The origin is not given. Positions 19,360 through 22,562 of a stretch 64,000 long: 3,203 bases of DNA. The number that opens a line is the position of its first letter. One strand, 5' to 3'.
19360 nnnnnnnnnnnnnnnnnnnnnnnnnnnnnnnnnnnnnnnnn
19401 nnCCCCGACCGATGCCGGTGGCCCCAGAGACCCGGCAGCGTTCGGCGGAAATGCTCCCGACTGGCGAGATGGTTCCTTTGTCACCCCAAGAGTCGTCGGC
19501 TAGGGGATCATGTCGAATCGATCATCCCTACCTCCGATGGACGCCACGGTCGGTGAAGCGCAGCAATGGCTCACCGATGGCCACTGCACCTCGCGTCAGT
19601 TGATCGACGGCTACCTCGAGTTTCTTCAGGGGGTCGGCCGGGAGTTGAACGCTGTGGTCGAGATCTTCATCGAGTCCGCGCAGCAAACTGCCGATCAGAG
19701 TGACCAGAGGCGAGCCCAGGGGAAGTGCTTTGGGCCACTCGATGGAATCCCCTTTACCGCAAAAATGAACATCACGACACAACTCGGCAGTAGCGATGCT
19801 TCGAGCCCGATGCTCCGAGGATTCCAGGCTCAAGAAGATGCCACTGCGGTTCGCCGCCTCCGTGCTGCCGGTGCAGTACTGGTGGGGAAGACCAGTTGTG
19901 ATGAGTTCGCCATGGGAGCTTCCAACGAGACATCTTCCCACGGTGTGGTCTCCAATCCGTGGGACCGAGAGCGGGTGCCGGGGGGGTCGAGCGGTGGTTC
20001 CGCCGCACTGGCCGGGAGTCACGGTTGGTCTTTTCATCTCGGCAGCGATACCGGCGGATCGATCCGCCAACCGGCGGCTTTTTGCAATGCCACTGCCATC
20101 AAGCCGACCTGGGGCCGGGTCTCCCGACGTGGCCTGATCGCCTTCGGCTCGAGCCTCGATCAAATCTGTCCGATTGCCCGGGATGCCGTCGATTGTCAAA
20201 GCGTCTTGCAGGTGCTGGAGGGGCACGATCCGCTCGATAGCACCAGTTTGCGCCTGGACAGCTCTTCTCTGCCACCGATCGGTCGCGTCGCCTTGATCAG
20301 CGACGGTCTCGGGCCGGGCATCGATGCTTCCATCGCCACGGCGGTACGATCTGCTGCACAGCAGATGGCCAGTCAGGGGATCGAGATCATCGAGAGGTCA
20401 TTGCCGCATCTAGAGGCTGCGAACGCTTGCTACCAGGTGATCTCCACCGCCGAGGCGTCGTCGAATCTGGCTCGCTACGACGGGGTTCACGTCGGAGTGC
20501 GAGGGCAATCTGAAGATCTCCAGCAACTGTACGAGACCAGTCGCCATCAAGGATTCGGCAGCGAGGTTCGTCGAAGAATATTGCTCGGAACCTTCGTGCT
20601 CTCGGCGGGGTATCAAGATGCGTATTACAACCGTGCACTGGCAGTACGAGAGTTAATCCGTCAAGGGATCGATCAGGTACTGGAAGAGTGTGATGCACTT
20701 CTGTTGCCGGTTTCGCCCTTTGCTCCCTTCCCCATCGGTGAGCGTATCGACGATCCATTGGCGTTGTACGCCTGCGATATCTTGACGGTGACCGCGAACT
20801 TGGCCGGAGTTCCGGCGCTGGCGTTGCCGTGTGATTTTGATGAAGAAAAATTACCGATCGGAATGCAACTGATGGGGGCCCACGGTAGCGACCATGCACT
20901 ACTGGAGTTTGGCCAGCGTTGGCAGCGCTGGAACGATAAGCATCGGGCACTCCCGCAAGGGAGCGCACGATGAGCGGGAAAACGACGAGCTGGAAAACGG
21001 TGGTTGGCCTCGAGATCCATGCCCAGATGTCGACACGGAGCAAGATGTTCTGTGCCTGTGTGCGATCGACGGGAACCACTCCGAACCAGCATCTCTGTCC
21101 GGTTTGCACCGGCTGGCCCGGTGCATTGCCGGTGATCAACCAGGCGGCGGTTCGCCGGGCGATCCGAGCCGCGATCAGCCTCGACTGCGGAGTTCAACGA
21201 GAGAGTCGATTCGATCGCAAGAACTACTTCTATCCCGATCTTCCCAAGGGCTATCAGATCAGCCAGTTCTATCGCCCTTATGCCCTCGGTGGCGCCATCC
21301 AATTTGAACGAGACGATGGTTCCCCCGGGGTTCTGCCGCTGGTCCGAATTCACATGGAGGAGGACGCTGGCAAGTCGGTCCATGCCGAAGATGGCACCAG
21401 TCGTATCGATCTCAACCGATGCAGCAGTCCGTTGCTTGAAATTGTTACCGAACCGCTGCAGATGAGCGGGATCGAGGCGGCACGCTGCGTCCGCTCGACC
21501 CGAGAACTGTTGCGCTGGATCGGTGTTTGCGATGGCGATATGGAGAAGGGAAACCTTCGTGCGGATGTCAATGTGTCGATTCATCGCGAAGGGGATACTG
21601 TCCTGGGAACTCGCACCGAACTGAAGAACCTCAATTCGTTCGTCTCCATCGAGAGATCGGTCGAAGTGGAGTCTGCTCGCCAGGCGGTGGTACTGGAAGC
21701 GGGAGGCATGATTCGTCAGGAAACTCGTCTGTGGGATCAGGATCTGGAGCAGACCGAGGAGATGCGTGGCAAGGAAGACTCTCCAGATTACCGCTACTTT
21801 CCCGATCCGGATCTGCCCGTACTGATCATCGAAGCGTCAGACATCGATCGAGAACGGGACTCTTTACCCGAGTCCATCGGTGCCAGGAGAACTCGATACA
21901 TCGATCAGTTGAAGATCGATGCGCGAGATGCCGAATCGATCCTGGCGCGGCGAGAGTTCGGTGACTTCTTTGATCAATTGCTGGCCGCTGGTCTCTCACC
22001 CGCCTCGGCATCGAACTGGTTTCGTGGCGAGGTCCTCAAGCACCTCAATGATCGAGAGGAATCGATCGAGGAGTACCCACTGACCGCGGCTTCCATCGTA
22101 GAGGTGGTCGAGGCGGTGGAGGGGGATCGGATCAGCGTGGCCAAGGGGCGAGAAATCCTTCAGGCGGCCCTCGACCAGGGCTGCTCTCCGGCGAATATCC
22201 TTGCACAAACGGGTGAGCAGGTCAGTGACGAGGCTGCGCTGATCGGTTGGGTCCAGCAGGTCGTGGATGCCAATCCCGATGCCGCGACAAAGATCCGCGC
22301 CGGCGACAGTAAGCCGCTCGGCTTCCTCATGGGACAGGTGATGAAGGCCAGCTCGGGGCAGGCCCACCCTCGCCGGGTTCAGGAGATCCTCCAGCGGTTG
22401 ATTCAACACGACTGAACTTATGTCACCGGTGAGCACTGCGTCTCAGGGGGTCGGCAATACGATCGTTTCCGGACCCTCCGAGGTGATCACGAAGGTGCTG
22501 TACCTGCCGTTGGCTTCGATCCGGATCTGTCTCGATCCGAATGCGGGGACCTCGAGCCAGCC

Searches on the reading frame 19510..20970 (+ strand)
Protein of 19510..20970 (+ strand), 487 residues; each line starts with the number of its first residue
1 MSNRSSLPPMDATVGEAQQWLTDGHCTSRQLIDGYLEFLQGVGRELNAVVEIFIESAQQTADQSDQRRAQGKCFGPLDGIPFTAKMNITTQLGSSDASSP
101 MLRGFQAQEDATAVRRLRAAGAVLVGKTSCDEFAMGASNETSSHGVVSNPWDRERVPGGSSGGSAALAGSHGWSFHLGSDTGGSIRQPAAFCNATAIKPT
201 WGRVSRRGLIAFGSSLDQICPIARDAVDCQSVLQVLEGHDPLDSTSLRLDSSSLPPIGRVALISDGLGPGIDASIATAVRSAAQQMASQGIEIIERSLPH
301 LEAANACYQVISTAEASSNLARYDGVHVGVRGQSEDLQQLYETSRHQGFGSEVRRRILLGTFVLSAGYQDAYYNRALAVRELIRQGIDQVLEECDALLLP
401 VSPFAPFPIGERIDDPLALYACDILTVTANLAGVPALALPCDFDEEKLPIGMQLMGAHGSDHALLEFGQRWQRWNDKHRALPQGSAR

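Call 80: search_protein_families(library=pfam, proteins=[window:19510-20970:+], max_evalue=0.0001)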
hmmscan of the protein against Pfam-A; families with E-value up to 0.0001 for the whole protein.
window:19510-20970:+ (487 aa): 1 family
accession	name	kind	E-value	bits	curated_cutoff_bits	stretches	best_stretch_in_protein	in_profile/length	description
PF01425.27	Amidase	-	2e-121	406.6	27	1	33-465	4-445/445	Amidase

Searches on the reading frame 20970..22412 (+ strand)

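Call 80: search_protein_families(library=pfam, proteins=[window:20970-22412:+], max_evalue=0.0001)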
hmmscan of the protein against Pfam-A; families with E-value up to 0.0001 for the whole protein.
window:20970-22412:+ (481 aa): 2 families
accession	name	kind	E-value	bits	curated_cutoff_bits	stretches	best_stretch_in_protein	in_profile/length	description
PF02934.20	GatB_N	-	9e-106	353.5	23.4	1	10-290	1-274/277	GatB/GatE catalytic domain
PF02637.23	GatB_Yqey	-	6.4e-36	123.9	27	1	332-477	1-147/148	GatB domain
